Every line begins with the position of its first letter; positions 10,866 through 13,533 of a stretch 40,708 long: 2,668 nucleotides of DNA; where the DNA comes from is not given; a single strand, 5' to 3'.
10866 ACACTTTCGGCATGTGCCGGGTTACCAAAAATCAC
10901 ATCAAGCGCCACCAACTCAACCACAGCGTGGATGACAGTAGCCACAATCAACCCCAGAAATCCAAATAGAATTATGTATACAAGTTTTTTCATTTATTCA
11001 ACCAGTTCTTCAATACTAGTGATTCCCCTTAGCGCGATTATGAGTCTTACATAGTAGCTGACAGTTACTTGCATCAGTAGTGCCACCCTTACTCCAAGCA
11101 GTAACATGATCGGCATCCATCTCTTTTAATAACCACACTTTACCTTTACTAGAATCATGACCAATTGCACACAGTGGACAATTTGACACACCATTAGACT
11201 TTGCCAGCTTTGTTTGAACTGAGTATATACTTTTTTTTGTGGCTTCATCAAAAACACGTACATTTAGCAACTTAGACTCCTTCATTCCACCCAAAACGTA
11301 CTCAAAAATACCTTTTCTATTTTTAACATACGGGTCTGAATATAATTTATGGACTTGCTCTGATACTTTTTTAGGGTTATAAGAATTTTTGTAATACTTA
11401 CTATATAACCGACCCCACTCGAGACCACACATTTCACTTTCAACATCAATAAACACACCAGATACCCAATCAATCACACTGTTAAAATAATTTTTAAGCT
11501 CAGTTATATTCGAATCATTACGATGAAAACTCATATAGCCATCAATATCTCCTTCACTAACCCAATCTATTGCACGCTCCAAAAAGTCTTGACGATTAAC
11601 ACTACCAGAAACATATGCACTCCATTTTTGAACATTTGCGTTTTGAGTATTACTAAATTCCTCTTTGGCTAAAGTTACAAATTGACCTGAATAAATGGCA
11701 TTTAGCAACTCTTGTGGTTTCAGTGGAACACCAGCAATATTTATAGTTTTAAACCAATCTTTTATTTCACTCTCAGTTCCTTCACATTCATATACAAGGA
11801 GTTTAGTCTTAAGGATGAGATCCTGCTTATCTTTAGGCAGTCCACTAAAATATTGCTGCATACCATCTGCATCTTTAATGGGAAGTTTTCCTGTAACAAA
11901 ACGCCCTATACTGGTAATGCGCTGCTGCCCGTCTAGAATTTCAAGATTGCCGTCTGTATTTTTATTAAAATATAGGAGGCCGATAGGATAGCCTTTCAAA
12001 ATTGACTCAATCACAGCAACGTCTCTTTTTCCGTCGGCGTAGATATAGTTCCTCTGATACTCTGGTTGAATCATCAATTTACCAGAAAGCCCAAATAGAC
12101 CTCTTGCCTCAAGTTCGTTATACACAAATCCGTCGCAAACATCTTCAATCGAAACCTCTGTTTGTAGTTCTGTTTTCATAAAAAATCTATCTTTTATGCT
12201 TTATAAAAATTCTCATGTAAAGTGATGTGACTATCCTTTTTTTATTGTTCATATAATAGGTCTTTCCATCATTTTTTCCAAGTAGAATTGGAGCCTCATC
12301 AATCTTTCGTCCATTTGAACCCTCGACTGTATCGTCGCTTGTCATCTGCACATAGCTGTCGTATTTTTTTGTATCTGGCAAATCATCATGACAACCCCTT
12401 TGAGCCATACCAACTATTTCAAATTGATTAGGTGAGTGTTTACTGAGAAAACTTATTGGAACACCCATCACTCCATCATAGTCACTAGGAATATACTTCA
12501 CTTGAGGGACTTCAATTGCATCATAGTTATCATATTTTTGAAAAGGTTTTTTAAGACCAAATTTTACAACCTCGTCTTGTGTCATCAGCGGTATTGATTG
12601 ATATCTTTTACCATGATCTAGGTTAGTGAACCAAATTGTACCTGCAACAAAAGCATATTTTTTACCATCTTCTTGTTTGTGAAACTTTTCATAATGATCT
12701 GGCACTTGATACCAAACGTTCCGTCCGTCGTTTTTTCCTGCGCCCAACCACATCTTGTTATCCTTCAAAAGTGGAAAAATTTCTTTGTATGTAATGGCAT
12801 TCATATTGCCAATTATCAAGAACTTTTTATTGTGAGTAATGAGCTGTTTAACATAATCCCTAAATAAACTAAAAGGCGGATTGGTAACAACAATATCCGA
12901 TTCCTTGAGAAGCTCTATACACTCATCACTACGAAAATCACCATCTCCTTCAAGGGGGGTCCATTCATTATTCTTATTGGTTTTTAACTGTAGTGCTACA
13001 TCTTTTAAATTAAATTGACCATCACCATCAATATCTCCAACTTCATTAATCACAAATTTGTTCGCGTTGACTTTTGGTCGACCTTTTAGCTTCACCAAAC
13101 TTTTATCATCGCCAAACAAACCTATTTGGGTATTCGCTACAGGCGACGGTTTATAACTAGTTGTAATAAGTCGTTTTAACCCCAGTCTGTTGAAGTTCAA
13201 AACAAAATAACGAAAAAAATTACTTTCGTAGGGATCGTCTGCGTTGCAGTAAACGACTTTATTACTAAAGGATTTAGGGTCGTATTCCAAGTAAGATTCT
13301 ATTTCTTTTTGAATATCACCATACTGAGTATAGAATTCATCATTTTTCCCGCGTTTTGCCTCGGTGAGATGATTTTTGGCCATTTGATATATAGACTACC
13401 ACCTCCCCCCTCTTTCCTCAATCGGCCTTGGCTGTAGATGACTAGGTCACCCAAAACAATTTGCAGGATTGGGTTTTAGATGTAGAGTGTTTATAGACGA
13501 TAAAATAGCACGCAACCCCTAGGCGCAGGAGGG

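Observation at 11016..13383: A+T-rich islet: EcoRI-family adenine MTase coupled to a DUF262-HNH nuclease, an atypical R-M or modification-sensing defence candidate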

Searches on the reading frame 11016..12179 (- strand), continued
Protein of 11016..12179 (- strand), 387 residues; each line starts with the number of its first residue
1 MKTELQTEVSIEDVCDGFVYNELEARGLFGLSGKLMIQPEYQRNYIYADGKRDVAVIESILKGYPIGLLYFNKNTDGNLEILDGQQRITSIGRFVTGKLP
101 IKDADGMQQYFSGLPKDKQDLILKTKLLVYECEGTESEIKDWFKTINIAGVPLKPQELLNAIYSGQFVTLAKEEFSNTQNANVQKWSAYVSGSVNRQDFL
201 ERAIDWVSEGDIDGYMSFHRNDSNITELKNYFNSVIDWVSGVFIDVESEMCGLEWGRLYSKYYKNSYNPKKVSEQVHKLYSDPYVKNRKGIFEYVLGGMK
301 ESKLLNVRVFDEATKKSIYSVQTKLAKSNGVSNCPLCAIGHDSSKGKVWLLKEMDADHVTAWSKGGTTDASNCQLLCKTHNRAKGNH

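Call 52: search_solved_structures(query=A1, max_evalue=1, show_alignments=3)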
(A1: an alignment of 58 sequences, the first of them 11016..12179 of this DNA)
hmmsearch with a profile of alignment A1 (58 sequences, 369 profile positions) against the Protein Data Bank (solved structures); distinct sequences matched with E-value up to 1: 5.
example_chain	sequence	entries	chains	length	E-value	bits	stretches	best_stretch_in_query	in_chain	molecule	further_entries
5i8l_A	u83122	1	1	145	0.0029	19.8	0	245-281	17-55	Lysozyme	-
7p9k_A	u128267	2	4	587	0.079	15.1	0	35-73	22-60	DUF262 domain-containing protein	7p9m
6ghc_A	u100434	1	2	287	0.42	12.7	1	310-364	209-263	5-methylcytosine-specific restriction enzyme A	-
8f43_A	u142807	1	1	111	0.5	12.4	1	306-369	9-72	CRISPR-associated endonuclease Cas9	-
4h9d_A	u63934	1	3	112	0.7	12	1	328-366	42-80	HNH endonuclease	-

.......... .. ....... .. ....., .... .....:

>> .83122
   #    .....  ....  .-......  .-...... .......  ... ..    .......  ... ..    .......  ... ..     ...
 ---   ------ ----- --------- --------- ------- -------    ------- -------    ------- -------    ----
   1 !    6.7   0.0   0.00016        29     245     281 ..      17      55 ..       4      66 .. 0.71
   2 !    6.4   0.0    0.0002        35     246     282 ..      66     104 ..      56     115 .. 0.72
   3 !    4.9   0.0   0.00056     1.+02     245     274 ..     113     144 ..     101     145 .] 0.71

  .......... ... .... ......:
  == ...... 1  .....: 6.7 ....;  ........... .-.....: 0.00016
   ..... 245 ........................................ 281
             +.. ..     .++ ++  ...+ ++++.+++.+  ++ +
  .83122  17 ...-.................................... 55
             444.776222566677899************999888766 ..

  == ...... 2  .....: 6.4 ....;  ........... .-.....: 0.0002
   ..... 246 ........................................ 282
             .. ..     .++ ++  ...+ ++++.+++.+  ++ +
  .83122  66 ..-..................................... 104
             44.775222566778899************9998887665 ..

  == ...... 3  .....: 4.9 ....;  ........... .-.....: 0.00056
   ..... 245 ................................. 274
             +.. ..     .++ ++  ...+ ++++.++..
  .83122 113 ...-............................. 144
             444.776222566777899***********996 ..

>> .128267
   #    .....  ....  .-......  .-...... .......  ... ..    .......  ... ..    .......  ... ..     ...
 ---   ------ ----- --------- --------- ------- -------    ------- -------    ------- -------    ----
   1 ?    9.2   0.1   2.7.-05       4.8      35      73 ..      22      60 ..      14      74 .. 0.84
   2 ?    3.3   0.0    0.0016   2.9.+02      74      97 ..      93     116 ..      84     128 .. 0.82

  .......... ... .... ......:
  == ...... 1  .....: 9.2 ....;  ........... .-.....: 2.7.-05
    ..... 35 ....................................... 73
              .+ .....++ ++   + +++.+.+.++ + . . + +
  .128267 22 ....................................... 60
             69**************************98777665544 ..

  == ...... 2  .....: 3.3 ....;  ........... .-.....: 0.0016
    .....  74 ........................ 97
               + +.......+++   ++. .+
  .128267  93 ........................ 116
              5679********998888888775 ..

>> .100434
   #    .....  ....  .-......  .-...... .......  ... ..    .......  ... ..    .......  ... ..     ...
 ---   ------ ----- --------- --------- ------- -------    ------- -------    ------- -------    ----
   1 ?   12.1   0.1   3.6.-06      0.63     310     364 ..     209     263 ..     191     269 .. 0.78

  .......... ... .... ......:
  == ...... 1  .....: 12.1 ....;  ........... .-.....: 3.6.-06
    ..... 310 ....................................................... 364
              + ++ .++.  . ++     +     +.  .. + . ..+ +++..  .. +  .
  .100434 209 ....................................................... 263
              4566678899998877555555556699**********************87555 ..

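Call 68: find_encoding_contigs(protein=window:11016-12179:-, flank=3000, max_places=5)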
Protein window:11016-12179:- (387 aa): 2 contigs read that carry it; 1 place shown.
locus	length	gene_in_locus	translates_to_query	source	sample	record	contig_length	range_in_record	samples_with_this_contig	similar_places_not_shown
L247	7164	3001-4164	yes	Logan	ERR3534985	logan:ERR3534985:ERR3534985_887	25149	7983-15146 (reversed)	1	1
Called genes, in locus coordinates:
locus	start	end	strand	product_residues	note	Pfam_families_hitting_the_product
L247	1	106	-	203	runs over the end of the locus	PF05198:IF3_N, PF00707:IF3_C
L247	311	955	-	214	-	PF04832:SOUL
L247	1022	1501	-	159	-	-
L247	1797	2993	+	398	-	PF13651:EcoRI_methylase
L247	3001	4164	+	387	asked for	PF03235:GmrSD_N, PF01844:HNH (weak)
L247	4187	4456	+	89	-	-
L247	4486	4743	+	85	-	PF01713:Smr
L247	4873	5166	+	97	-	PF08463:EcoEI_R_C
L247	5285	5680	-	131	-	-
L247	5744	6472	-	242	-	PF01978:TrmB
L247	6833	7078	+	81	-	-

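Call 69: find_encoding_contigs(protein=P0002, flank=6000, max_places=3)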
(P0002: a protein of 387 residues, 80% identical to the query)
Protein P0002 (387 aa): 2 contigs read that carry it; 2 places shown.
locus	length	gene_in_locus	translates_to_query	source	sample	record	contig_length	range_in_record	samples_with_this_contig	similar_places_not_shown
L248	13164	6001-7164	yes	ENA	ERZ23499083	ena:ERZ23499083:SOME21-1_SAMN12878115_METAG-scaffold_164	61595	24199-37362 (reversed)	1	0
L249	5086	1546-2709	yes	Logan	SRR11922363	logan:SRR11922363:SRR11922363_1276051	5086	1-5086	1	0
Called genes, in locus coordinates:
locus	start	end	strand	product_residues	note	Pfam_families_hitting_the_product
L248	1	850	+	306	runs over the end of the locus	PF00890:FAD_binding_2 (faint), PF01134:GIDA (faint), PF01266:DAO (faint), PF03486:HI0933_like (faint), PF07992:Pyr_redox_2, PF12831:FAD_oxidored (weak), PF13738:Pyr_redox_3, PF00070:Pyr_redox (weak), +1 more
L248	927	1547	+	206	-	PF13489:Methyltransf_23, PF08241:Methyltransf_11 (faint), PF08242:Methyltransf_12, PF13649:Methyltransf_25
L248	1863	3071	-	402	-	-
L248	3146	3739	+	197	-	-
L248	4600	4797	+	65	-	PF13560:HTH_31, PF12844:HTH_19, PF01381:HTH_3, PF13443:HTH_26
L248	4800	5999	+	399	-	PF13651:EcoRI_methylase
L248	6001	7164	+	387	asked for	PF03235:GmrSD_N, PF01844:HNH (weak)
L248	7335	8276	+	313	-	-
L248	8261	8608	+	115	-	PF14213:DUF4325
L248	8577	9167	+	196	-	-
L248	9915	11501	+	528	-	PF00239:Resolvase, PF07508:Recombinase, PF13408:Zn_ribbon_recom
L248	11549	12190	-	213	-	PF09335:VTT_dom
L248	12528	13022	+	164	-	-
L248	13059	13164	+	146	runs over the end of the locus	PF00903:Glyoxalase, PF13669:Glyoxalase_4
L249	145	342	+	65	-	PF13560:HTH_31, PF12844:HTH_19, PF01381:HTH_3, PF13443:HTH_26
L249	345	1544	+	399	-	PF13651:EcoRI_methylase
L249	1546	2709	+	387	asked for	PF03235:GmrSD_N, PF01844:HNH (weak)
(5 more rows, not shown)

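Call 73: search_protein_representatives(protein=window:11016-12179:-)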
Query: 387 residues. Proteins with E-value up to 0.001 (for the whole library): 5865; up to 1e-10: 1683; up to 1e-30: 442. The best 150 are listed.
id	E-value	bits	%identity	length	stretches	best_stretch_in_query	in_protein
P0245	6.1e-162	555.3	62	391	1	1-386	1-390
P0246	7.1e-123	426.7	64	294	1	1-290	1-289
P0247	2.1e-112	392.3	48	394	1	2-384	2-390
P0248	1.3e-109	383.1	49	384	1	3-386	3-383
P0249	1.4e-108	379.7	60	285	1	109-386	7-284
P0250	6.9e-108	377.4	48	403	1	1-386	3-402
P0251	3.8e-107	375.0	49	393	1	11-386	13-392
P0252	2.2e-105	369.2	47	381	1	8-386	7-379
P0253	2.2e-104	365.9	60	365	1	1-278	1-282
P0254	5.2e-104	364.6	47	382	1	1-385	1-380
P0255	8.7e-103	360.6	43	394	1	2-387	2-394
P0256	1.2e-102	360.1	47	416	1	8-386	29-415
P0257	1.2e-102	360.1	49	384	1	1-385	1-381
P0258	4.7e-100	351.6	45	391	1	1-386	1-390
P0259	8.4e-99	347.5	45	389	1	10-386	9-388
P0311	4.0e-65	236.7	42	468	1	7-386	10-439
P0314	1.2e-64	235.1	39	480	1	8-381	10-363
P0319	6.3e-64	232.7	40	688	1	9-386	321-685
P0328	2.7e-62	227.3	40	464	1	8-377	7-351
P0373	8.6e-57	209.2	41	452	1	9-385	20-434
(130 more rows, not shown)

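Call 74: search_protein_families(library=pfam, proteins=[P0319, P0311, P0314, P0328, P0373], max_evalue=0.001)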
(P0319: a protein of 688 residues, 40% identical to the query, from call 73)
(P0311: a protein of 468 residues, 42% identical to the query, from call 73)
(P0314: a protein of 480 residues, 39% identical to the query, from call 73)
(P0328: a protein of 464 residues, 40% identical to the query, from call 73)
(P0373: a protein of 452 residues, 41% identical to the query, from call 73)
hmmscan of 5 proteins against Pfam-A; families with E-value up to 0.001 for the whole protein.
P0319 (688 aa): 5 families
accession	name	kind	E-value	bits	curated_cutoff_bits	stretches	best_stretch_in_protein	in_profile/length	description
PF13651.11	EcoRI_methylase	-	6.5e-69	233.3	26.4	2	91-290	116-345/345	Adenine-specific methyltransferase EcoRI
PF03235.19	GmrSD_N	-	2.2e-20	74.1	33.2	1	351-477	13-198/199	GmrSD restriction endonuclease, N-terminal domain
PF01844.29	HNH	-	3.3e-15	56.4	21.4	1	641-686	1-47/47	HNH endonuclease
PF14279.12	HNH_5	-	6.1e-12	45.7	27.5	1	641-686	1-46/56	HNH endonuclease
PF13395.12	HNH_4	-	0.00037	20.8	22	0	651-686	16-51/54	HNH endonuclease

P0311 (468 aa): 2 families
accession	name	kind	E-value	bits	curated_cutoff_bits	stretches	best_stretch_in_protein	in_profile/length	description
PF03235.19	GmrSD_N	-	6.9e-18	65.9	33.2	1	40-176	13-198/199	GmrSD restriction endonuclease, N-terminal domain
PF01844.29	HNH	-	3e-06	27.7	21.4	1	402-439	11-46/47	HNH endonuclease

P0314 (480 aa): 2 families
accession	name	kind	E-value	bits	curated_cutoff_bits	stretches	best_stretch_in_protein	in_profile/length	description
PF03235.19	GmrSD_N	-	1.3e-19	71.5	33.2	1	39-163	13-198/199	GmrSD restriction endonuclease, N-terminal domain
PF01844.29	HNH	-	1.3e-06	28.9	21.4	1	327-368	7-46/47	HNH endonuclease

P0328 (464 aa): 2 families
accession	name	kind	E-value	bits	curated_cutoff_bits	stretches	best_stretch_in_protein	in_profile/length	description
PF03235.19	GmrSD_N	-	4.6e-19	69.8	33.2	1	33-154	12-198/199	GmrSD restriction endonuclease, N-terminal domain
PF01844.29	HNH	-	0.00022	21.7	21.4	1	316-350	4-36/47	HNH endonuclease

P0373 (452 aa): 3 families
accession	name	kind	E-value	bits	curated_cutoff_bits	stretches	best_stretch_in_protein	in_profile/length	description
PF03235.19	GmrSD_N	-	2.5e-19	70.6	33.2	1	47-183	13-198/199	GmrSD restriction endonuclease, N-terminal domain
PF01844.29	HNH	-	1e-07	32.4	21.4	1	386-431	1-42/47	HNH endonuclease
PF14279.12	HNH_5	-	0.00036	20.9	27.5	1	401-435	11-48/56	HNH endonuclease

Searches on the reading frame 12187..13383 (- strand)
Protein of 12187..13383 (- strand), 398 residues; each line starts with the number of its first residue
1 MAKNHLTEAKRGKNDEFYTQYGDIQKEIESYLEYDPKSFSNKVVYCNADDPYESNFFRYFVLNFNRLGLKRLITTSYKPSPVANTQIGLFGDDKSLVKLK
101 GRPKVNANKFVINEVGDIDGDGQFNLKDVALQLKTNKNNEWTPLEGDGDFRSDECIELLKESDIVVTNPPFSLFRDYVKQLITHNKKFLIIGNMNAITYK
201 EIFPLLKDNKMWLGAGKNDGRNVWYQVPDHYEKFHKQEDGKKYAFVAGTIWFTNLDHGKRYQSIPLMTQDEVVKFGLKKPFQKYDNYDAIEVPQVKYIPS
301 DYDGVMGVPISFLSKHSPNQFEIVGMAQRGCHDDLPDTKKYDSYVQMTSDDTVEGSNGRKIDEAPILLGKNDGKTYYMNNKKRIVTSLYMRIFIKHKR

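Call 3: search_protein_families(library=pfam, proteins=[window:12187-13383:-], max_evalue=0.1)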
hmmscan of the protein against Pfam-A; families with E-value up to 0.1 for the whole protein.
window:12187-13383:- (398 aa): 1 family
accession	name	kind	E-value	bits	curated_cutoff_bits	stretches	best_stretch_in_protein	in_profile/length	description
PF13651.11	EcoRI_methylase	-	1.5e-120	403.1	26.4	1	6-397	2-345/345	Adenine-specific methyltransferase EcoRI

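Call 4: search_protein_families(library=ncbifam, proteins=[window:12187-13383:-], max_evalue=0.1)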
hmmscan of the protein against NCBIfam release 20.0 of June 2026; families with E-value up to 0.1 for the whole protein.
window:12187-13383:- (398 aa): 0 families

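Call 5: search_protein_families(library=padloc, proteins=[window:12187-13383:-], max_evalue=0.1)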
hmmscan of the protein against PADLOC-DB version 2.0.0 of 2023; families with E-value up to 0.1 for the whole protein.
window:12187-13383:- (398 aa): 1 family
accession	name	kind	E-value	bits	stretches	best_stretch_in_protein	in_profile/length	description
PDLC03297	MTase_II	-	1.9e-103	344.4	1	4-336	8-304/332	Type II methyltransferase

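Call 8: search_solved_structures(query=window:12187-13383:-, max_evalue=1, show_alignments=1)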
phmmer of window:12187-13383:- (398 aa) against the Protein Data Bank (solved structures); distinct sequences matched with E-value up to 1: 1.
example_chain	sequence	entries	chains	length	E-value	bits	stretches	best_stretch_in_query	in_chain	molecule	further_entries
6oft_A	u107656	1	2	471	0.55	12.3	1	162-237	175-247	Probable zinc protease PqqL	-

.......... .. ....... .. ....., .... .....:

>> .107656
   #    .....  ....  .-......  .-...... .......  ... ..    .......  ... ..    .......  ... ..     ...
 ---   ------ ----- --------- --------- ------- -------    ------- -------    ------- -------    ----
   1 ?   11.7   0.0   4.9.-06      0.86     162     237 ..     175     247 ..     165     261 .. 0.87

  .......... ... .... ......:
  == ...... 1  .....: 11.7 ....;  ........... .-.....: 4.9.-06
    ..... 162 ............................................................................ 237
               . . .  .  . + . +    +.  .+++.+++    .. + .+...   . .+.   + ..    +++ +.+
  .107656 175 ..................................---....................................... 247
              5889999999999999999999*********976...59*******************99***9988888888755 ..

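Call 36: search_protein_families(library=phrogs, proteins=[window:12187-13383:-], max_evalue=0.001)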
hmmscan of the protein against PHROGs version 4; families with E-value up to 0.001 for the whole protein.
window:12187-13383:- (398 aa): 1 family
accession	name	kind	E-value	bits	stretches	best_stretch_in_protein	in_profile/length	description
phrog_799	-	other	2.9e-05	24.5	1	143-211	267-335/458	DNA methyltransferase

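Call 59: find_related_loci(query=window:12187-13383:-, collection=viral_contigs, flank=3000)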
Query window:12187-13383:- (398 aa) in viral_contigs; peptide patterns used: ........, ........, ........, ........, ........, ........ (x = any residue, [..] = any of these).
175 stretches matched a pattern; 167 encode a relative of the query (tblastn E <= 1e-3); the best 80 are kept; 80 distinct loci.
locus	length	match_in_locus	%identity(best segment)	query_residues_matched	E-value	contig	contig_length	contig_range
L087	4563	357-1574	61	1-398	3e-170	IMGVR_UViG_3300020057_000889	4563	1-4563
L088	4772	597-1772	63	1-397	2e-160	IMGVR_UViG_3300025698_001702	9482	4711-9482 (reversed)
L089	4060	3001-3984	63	1-328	2e-141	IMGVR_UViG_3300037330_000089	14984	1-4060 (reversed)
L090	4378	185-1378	57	1-397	5e-141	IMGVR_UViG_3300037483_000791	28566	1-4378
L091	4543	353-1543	49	1-397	3e-121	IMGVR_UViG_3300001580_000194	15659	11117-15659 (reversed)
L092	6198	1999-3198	49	1-398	8e-120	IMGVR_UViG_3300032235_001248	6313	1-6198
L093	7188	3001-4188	49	1-397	4e-117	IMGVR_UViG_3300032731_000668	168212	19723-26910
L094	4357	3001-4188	47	1-394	6e-112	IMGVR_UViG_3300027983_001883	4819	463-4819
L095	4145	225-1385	44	1-398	3e-98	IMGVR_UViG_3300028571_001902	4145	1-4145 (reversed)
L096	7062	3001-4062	47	1-350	6e-94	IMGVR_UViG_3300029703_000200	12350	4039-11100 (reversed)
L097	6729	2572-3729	44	1-398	4e-94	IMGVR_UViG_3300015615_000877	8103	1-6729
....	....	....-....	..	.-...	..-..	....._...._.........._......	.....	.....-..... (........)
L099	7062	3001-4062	47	1-350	6e-94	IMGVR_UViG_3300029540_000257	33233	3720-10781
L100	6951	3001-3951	50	1-328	2e-93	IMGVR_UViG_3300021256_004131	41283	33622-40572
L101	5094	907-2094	42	1-398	9e-93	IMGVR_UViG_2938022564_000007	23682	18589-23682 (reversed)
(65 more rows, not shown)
